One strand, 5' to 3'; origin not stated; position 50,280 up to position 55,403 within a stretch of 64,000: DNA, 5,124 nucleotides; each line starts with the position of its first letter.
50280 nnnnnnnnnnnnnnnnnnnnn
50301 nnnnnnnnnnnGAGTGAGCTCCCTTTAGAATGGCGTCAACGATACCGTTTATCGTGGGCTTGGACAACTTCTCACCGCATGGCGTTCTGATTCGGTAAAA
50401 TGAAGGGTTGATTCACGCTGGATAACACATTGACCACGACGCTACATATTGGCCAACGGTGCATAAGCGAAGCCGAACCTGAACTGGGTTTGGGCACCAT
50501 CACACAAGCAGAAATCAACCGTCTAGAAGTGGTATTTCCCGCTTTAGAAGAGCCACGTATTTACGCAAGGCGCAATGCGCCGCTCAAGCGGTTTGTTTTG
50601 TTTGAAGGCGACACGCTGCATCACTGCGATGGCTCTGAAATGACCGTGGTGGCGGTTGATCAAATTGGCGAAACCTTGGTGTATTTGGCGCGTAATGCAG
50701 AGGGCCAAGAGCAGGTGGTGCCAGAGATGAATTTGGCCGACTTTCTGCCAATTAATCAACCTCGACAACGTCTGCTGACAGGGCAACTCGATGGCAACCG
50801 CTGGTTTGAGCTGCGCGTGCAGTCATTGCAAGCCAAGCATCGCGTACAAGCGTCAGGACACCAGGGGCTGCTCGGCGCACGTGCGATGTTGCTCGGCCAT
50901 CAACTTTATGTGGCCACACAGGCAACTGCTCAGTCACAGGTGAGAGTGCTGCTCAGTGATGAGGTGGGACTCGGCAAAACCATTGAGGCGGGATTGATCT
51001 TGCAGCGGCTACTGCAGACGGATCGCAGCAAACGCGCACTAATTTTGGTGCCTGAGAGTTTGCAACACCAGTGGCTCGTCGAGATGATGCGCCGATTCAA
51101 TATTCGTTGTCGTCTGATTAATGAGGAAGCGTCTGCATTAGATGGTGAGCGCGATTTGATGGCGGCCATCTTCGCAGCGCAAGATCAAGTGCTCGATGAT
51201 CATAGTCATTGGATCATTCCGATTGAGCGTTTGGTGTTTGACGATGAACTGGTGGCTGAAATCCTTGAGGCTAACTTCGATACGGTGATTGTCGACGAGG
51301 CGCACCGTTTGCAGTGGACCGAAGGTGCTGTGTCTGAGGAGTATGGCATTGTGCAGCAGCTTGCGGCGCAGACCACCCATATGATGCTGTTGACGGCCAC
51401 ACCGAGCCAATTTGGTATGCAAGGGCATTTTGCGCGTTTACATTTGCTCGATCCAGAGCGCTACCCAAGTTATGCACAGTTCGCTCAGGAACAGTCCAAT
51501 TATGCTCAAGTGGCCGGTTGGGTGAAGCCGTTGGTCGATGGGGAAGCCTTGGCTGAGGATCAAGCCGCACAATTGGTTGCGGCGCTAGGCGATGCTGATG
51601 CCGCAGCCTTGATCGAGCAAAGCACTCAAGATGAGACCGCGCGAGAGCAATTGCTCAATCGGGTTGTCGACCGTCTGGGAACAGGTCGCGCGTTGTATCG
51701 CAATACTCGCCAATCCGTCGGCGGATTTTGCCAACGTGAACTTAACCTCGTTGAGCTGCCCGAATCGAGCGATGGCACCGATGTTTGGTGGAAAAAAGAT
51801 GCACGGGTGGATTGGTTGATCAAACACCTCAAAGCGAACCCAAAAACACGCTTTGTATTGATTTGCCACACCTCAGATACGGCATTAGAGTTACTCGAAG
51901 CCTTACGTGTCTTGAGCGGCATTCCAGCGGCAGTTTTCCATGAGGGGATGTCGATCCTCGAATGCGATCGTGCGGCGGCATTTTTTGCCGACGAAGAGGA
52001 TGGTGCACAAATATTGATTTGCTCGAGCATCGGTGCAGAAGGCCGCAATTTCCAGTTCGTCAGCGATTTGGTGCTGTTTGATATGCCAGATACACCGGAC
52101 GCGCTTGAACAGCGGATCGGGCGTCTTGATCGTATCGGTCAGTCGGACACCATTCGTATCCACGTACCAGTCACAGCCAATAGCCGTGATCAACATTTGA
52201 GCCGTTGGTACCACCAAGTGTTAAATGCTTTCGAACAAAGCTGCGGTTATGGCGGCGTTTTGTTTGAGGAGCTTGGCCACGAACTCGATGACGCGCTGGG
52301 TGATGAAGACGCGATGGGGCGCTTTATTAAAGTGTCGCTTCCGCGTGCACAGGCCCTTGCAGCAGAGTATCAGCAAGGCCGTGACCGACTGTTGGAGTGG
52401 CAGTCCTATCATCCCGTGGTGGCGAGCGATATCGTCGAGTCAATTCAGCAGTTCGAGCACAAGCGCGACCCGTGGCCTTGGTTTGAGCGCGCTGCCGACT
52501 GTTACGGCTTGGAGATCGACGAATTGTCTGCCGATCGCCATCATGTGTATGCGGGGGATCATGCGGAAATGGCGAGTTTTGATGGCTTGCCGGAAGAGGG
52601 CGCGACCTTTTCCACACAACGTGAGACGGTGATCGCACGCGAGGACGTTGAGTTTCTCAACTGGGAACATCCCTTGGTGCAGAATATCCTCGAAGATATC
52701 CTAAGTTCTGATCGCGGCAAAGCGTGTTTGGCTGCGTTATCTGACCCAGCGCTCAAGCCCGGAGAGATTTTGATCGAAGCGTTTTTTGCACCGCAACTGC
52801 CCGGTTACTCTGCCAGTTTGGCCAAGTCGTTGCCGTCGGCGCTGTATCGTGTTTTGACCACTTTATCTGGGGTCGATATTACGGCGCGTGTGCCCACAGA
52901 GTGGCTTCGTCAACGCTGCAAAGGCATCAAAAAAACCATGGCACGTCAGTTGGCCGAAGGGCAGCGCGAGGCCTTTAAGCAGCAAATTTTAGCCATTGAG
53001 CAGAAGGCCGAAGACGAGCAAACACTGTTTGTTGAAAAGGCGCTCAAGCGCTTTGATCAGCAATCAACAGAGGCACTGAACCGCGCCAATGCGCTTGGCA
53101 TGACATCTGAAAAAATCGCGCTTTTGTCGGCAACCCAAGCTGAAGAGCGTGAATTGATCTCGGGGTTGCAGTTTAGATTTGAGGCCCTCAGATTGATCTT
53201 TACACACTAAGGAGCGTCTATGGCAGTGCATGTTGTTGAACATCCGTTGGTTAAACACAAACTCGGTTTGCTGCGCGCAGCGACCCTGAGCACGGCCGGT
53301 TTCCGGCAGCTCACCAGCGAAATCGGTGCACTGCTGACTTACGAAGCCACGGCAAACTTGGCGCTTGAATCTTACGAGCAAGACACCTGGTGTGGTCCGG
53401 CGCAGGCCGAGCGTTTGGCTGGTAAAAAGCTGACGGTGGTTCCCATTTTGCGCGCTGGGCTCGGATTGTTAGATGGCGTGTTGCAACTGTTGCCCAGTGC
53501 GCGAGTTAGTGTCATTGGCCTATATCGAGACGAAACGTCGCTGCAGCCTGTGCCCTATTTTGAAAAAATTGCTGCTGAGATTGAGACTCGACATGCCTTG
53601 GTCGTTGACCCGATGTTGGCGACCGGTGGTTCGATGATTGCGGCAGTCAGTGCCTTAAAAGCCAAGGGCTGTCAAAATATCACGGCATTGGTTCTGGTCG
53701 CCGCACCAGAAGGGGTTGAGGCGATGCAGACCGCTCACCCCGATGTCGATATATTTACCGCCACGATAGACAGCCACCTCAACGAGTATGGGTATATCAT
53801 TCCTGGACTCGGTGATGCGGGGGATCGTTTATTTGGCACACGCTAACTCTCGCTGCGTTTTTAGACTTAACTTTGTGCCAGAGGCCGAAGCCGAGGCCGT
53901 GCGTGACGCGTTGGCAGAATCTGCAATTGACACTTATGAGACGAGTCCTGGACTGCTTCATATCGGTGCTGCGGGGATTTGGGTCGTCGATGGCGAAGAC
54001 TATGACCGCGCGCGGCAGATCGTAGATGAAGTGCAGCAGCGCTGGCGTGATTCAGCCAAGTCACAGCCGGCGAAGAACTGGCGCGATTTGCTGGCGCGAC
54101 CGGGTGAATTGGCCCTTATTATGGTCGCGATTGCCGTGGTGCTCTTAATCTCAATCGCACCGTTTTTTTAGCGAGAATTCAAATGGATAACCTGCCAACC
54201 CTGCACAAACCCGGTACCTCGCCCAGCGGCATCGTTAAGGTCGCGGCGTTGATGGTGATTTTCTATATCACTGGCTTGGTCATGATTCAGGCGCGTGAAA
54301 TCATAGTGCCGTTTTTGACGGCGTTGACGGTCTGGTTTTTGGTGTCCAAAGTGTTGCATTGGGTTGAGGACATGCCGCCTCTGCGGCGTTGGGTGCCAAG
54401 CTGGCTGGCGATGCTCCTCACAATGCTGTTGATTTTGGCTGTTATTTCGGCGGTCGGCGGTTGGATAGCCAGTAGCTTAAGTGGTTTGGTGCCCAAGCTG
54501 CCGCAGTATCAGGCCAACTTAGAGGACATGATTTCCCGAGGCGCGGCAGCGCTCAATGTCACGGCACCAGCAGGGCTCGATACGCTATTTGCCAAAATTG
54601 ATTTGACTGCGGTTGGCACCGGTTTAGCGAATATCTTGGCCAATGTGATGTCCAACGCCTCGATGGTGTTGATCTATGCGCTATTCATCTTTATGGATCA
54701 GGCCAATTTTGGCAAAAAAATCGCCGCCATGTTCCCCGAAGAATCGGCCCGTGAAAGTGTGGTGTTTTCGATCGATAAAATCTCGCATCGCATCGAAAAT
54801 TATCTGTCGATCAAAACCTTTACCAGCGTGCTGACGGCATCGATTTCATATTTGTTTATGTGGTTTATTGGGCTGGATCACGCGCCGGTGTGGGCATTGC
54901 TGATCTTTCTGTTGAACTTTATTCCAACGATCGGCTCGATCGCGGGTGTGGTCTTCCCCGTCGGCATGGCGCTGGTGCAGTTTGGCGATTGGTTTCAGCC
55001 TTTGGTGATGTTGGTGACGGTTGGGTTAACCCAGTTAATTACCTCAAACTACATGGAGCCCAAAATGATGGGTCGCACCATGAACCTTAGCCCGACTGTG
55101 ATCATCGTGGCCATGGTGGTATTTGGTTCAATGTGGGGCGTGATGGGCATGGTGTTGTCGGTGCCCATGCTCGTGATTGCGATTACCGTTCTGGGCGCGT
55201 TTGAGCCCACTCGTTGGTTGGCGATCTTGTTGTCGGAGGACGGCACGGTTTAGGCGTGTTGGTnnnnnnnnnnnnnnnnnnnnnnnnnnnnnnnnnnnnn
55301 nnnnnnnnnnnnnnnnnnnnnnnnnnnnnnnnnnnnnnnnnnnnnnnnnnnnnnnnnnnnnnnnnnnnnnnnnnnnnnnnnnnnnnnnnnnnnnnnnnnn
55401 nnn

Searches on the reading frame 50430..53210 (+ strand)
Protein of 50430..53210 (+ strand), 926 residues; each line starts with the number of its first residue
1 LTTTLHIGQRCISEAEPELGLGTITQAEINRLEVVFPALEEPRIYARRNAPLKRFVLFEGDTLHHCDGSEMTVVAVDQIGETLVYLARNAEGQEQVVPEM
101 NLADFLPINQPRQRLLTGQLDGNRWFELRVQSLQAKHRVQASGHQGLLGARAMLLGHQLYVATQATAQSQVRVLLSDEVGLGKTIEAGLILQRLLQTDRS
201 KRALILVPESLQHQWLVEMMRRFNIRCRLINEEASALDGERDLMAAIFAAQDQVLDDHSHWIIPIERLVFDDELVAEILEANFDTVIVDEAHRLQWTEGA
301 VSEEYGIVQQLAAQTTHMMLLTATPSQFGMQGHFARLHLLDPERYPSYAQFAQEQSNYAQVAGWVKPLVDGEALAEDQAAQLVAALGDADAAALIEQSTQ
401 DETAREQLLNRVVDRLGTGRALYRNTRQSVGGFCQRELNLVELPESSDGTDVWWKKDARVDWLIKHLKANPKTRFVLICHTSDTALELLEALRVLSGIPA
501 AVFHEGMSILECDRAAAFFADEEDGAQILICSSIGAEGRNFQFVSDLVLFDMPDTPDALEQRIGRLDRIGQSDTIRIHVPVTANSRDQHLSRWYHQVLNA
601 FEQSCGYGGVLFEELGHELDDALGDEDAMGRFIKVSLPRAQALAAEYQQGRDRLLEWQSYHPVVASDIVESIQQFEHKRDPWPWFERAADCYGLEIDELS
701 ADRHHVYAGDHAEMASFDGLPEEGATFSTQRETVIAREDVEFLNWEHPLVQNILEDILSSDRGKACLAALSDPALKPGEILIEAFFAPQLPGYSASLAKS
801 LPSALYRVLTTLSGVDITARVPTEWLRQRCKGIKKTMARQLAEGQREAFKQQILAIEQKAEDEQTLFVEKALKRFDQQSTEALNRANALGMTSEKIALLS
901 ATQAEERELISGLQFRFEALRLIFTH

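Call 47: list_cluster_members(proteins=[window:50430-53210:+, window:53220-53846:+, window:55264-56265:-, window:56295-56930:-, window:58565-59014:+, window:59035-60549:-, window:60710-61495:+, window:61529-62023:+])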
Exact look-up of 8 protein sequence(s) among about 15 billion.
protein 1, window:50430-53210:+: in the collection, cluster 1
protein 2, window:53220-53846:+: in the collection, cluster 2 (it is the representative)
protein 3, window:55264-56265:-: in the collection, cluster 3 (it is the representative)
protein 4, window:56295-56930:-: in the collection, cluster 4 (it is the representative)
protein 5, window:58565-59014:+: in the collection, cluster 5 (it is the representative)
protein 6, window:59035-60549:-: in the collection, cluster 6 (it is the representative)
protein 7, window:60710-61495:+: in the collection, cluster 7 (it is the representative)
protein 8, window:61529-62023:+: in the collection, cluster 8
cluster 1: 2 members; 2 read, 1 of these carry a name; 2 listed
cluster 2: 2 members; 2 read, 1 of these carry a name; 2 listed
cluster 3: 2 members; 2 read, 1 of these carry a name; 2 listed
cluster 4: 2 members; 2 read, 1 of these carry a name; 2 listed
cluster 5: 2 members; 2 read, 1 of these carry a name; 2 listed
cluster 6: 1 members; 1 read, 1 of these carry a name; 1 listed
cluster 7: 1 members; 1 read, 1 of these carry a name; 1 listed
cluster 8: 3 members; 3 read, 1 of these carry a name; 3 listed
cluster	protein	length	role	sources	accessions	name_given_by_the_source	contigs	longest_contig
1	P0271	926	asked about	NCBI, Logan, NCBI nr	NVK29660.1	MAG: DEAD/DEAH box helicase family protein [Gammaproteobacteria bacterium] | DEAD/DEAH box helicase family protein [Gammaproteobacteria bacterium]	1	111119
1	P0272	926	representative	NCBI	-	-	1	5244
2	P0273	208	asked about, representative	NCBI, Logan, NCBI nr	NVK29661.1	MAG: uracil phosphoribosyltransferase [Gammaproteobacteria bacterium] | uracil phosphoribosyltransferase [Gammaproteobacteria bacterium]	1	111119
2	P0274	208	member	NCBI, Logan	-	-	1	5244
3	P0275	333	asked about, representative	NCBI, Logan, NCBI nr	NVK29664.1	MAG: asparaginase [Gammaproteobacteria bacterium] | asparaginase [Gammaproteobacteria bacterium]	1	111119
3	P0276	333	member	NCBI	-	-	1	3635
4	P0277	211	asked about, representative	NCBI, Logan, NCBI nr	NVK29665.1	MAG: DUF2799 domain-containing protein [Gammaproteobacteria bacterium] | DUF2799 domain-containing protein [Gammaproteobacteria bacterium]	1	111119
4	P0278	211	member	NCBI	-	-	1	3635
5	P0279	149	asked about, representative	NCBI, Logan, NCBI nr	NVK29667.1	MAG: isoprenylcysteine carboxylmethyltransferase family protein [Gammaproteobacteria ... | isoprenylcysteine carboxylmethyltransferase family protein [Gammaproteobacteria bacterium]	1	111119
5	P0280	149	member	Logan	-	-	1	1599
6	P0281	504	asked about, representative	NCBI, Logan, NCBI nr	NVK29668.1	MAG: SulP family inorganic anion transporter [Gammaproteobacteria bacterium] | SulP family inorganic anion transporter [Gammaproteobacteria bacterium]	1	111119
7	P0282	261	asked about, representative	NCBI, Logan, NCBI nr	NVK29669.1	MAG: thioredoxin fold domain-containing protein [Gammaproteobacteria bacterium] | thioredoxin fold domain-containing protein [Gammaproteobacteria bacterium]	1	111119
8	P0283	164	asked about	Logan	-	-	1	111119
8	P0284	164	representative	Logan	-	-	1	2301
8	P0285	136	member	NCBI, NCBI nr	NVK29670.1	MAG: hypothetical protein HWE20_01610 [Gammaproteobacteria bacterium] | hypothetical protein [Gammaproteobacteria bacterium]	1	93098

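Call 48: find_homologous_proteins(query=P0282, max_evalue=0.00001)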
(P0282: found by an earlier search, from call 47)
Query P0282 (261 aa): 4 proteins with E <= 0.00001 among 548 candidates.
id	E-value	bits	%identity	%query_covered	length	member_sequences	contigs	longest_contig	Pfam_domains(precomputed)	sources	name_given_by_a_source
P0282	5.4e-173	591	100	100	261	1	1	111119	PF03190.22,PF13899.13,PF13098.14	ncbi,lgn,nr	ncbi:MAG: thioredoxin fold domain-containing protein [Gammaproteobacteria bacterium]|nr:thioredoxin 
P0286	5.4e-31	126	28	90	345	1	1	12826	PF13899.13,PF13098.14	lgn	-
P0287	7.1e-31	126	28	90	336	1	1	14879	PF13899.13,PF13098.14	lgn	-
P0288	1.6e-18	85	39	46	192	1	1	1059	PF13098.14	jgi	-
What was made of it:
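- Tried and rejected: It found only 3 relatives (call 48), too few for a neighbourhood statistic.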

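Call 49: find_encoding_contigs(protein=P0286, flank=8000, max_places=2)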
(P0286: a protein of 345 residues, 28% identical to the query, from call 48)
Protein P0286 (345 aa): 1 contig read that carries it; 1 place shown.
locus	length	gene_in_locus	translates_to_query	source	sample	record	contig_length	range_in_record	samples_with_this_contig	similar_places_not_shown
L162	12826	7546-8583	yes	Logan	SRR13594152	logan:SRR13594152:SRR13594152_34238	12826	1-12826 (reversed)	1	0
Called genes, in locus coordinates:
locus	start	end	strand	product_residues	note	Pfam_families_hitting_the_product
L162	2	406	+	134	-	?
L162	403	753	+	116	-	PF00543:P-II (weak)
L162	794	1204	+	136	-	-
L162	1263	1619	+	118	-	-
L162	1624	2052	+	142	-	PF02600:DsbB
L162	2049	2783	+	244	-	PF13462:Thioredoxin_4, PF01323:DSBA, PF13743:Thioredoxin_5 (faint)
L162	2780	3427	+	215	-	PF00578:AhpC-TSA, PF02630:SCO1-SenC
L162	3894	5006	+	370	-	PF03734:YkuD, PF24125:Cds6_C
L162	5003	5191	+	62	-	-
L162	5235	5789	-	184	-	PF01243:PNPOx_N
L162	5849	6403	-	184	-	PF02627:CMD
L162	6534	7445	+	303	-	PF00126:HTH_1, PF03466:LysR_substrate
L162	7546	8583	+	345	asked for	PF13098:Thioredoxin_2, PF13899:Thioredoxin_7 (faint), PF13098:Thioredoxin_2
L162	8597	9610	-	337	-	PF13367:PrsW-protease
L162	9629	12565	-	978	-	-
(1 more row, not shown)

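Call 50: find_encoding_contigs(protein=P0287, flank=8000, max_places=2)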
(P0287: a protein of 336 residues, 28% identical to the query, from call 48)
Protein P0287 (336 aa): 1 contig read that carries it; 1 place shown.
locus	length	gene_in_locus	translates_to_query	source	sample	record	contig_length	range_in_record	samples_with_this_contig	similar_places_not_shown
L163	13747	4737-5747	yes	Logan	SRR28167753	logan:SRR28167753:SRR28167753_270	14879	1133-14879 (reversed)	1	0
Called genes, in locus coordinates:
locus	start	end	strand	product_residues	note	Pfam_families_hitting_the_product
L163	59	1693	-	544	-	PF00890:FAD_binding_2 (faint), PF01266:DAO (weak), PF01494:FAD_binding_3 (weak), PF01946:Thi4 (weak), PF07992:Pyr_redox_2 (weak), PF13450:NAD_binding_8 (weak), PF21162:ETFQO_UQ-bd, PF05187:Fer4_ETF_QO, +1 more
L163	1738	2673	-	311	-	PF01012:ETF, PF00766:ETF_alpha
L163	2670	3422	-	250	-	PF01012:ETF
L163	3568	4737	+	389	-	PF04143:Sulf_transp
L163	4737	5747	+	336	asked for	PF13899:Thioredoxin_7 (weak), PF13098:Thioredoxin_2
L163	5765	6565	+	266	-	PF00303:Thymidylat_synt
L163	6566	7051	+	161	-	PF00186:DHFR_1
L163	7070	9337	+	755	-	PF18019:Cas3_HD (weak), PF01966:HD, PF04851:ResIII (weak), PF00270:DEAD, PF22590:Cas3-like_C_2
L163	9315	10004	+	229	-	PF09704:Cas_Cas5d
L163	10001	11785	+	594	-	PF09709:Cas_Csd1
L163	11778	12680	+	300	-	PF05107:Cas_Cas7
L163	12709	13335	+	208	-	PF01930:Cas_Cas4, PF12705:PDDEXK_1 (weak)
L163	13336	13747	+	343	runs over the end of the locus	PF01867:Cas_Cas1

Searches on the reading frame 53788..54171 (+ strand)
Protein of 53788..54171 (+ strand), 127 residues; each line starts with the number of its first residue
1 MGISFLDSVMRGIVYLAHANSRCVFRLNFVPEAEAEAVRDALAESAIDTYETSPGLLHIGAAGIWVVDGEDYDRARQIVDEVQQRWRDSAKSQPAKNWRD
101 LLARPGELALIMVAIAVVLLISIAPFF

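Call 73: search_protein_families(library=pfam, proteins=[window:53788-54171:+], max_evalue=0.001)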
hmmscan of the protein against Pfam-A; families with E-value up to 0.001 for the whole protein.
window:53788-54171:+ (127 aa): 1 family
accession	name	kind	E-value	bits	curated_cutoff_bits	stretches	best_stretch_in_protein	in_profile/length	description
PF19661.4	DUF6164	-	8.3e-12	45.6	27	1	21-85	2-66/116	Family of unknown function (DUF6164)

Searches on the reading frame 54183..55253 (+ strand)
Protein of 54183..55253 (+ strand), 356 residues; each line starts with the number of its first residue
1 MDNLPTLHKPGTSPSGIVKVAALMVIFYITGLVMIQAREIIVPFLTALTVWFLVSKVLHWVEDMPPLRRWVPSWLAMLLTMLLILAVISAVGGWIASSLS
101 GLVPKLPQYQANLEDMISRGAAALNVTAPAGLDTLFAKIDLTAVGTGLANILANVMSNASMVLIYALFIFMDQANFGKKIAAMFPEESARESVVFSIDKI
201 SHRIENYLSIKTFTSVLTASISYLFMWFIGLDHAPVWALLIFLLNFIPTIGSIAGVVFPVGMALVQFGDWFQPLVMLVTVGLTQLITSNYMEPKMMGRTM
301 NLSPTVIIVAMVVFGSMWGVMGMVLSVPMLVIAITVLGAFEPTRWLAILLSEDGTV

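Call 3: search_protein_families(library=pfam, proteins=[window:54183-55253:+], max_evalue=0.01)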
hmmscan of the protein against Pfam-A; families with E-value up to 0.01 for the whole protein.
window:54183-55253:+ (356 aa): 1 family
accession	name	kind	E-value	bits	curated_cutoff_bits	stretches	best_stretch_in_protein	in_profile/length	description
PF01594.21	AI-2E_transport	-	6.6e-42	144.3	34.3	1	24-339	4-325/327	AI-2E family transporter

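Call 4: search_protein_families(library=ncbifam, proteins=[window:54183-55253:+], max_evalue=0.01)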
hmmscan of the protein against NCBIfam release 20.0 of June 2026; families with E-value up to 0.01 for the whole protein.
window:54183-55253:+ (356 aa): 3 families
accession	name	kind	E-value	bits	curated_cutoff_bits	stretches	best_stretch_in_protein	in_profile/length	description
NF008930.0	PRK12287.1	subfamily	1.7e-36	126.6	318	1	20-352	16-340/344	AI-2E family transporter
TIGR02872.1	spore_ytvI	equivalog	9.2e-18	64.8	198.15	1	23-337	5-335/341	sporulation integral membrane protein YtvI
NF045801.1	efflux_ABUW_0982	equivalog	1.5e-08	34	675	1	160-337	163-340/392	chloramphenicol efflux transporter CxpE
